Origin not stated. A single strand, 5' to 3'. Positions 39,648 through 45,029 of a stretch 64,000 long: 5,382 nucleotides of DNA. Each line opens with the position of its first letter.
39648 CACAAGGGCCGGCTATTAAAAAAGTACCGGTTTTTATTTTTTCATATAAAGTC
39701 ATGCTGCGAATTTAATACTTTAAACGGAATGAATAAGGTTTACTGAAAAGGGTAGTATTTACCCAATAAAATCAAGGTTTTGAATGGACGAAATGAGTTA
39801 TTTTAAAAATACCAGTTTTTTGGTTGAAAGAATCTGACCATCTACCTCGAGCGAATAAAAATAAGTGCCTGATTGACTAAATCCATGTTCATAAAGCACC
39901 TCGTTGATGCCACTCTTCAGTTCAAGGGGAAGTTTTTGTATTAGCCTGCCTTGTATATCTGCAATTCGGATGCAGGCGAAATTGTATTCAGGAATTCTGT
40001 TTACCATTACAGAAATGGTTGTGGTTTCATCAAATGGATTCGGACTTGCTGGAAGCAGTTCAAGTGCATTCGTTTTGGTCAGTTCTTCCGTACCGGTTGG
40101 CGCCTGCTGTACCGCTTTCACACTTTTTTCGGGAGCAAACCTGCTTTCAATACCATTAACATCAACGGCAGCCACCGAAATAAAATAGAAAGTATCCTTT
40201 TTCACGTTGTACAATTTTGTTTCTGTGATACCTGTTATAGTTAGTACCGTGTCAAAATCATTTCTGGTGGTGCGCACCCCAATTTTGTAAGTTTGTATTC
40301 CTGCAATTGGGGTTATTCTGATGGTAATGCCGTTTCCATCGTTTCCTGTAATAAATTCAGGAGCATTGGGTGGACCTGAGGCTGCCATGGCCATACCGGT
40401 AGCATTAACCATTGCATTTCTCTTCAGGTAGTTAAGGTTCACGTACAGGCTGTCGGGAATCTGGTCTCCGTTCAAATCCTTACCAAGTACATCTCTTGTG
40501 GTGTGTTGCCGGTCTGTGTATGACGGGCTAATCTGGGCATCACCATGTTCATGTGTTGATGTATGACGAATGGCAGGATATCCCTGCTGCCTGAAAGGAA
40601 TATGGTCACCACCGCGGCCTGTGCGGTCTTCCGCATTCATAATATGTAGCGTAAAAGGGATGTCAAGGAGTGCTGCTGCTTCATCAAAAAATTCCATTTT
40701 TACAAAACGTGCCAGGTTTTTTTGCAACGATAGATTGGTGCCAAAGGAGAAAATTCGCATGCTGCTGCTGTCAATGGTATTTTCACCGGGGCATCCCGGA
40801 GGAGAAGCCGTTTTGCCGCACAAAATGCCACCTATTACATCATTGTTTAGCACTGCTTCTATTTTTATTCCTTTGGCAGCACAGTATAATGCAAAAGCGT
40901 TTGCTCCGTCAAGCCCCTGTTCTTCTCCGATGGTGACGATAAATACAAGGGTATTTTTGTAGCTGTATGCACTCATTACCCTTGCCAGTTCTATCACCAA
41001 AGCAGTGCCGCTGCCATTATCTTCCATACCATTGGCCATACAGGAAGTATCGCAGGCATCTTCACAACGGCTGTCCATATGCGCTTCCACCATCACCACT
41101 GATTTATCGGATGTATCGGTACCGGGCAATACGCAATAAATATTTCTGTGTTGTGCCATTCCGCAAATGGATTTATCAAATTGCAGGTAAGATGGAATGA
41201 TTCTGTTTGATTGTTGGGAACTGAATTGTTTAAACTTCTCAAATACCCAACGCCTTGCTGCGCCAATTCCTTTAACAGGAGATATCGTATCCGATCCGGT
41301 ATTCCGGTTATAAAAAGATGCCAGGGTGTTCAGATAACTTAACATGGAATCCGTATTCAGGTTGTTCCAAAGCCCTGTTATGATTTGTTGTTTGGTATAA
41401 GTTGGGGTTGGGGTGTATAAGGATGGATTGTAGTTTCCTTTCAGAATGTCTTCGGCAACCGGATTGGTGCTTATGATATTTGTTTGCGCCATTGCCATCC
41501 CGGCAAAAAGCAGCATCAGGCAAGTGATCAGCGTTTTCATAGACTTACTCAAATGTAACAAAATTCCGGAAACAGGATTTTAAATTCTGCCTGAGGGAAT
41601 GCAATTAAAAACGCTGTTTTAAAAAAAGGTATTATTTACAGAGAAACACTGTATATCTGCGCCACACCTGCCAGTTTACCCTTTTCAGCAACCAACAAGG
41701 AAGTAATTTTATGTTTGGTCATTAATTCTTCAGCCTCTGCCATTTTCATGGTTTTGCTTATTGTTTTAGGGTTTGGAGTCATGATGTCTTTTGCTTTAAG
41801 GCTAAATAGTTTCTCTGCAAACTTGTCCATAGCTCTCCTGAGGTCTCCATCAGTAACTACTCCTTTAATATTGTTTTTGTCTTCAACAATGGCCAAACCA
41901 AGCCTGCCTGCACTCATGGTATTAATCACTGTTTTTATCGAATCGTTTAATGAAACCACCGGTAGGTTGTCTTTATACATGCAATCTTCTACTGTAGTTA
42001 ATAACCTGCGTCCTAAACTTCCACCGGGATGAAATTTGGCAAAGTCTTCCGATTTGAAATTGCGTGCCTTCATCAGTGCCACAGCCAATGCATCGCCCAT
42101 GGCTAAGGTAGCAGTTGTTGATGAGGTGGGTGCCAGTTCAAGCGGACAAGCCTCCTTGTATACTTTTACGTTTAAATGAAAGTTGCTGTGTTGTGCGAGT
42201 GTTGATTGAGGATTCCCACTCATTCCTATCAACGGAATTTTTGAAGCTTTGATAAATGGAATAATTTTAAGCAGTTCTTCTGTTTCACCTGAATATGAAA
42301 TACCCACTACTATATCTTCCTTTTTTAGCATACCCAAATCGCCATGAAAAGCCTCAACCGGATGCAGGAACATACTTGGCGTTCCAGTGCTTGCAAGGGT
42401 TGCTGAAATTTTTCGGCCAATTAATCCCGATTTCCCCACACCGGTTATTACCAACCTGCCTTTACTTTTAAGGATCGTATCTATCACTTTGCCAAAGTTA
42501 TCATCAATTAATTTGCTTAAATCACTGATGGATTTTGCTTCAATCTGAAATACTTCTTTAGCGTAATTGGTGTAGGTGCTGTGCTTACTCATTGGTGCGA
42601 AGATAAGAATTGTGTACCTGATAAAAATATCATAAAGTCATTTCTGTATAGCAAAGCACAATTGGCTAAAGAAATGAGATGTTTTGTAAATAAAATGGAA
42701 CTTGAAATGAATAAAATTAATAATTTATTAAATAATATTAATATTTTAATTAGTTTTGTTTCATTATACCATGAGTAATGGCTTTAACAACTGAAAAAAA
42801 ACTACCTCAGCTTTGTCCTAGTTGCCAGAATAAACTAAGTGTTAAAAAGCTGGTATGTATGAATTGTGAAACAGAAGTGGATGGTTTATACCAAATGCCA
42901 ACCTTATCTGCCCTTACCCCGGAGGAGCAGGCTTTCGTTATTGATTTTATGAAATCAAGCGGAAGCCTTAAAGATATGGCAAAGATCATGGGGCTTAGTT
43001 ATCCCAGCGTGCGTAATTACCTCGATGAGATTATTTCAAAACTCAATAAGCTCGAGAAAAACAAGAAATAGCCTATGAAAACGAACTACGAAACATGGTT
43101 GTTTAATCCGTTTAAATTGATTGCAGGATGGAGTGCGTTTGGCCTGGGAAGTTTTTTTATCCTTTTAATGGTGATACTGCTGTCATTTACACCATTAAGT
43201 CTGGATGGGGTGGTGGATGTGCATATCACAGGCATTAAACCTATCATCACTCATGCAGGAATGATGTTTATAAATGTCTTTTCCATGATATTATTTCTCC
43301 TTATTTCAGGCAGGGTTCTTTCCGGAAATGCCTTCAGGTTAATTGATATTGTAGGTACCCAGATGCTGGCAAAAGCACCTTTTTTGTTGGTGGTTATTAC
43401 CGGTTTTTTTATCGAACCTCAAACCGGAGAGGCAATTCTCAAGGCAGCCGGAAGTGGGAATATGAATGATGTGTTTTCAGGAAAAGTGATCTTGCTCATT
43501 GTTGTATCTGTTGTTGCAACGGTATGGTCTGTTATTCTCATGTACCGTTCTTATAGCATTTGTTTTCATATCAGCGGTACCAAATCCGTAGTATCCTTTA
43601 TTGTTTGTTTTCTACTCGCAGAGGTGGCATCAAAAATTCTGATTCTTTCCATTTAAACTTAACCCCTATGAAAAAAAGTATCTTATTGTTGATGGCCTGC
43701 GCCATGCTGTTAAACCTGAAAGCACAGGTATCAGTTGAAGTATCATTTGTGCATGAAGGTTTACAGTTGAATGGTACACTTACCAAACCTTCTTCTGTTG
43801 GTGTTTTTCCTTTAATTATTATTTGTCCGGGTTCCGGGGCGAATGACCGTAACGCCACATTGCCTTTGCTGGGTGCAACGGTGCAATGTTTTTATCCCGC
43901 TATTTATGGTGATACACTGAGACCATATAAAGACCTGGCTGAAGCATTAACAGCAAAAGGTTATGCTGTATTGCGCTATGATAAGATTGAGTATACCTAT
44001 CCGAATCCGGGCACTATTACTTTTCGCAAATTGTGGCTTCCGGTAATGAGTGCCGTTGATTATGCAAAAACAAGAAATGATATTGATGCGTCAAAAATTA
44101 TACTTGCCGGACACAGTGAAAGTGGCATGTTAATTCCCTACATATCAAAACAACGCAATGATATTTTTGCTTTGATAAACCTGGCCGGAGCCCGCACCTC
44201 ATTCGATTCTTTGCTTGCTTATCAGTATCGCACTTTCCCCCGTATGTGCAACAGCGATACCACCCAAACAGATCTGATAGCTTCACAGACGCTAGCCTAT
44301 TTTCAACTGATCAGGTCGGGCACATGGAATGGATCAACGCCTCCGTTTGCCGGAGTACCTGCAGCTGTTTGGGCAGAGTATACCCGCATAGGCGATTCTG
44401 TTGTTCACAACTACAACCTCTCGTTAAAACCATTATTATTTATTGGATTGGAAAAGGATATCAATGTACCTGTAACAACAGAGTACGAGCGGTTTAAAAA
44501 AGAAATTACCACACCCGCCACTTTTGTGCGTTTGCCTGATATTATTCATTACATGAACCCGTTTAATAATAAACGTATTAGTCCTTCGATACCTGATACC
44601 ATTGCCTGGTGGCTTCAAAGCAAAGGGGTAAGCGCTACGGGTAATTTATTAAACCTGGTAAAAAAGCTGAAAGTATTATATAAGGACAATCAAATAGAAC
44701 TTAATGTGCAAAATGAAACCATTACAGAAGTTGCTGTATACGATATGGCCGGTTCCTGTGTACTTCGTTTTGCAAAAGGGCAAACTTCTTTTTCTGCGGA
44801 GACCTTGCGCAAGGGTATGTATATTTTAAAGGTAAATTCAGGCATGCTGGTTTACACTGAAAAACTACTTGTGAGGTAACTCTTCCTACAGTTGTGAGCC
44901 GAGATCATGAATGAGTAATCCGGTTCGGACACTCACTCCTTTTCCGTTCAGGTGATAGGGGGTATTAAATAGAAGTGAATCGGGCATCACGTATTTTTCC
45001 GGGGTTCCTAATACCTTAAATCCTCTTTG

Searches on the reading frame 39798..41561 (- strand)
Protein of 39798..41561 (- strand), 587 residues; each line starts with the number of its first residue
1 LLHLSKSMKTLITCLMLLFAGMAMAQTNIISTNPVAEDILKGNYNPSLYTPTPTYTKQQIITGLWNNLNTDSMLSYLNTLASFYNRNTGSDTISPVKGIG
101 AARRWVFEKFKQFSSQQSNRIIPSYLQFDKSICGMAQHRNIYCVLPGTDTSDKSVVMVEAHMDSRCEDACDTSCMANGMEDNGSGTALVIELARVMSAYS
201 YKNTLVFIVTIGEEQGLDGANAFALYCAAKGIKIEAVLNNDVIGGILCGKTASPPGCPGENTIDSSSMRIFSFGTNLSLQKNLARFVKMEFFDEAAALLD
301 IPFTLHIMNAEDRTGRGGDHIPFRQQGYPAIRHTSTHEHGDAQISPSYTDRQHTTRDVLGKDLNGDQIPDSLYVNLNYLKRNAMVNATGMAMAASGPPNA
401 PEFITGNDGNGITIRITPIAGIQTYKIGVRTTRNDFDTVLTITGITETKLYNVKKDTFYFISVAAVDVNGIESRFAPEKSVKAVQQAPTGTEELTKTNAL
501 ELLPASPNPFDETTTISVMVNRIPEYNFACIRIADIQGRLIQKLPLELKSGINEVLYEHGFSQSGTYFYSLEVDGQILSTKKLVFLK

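Call 78: search_protein_families(library=pfam, proteins=[window:39798-41561:-], max_evalue=0.00001)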
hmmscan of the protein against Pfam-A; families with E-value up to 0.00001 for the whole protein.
window:39798-41561:- (587 aa): 1 family
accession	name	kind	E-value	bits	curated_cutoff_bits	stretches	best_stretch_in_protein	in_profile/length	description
PF04389.22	Peptidase_M28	-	2.4e-21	76.8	21.3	1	140-244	1-96/193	Peptidase family M28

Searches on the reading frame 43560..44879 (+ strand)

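Call 78: search_protein_families(library=pfam, proteins=[window:43560-44879:+], max_evalue=0.00001)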
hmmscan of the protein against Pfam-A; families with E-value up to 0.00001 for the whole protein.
window:43560-44879:+ (439 aa): 1 family
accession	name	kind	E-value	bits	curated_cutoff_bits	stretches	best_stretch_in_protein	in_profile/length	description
PF18962.6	Por_Secre_tail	-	2.3e-06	28.2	27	1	379-438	10-75/75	Secretion system C-terminal sorting domain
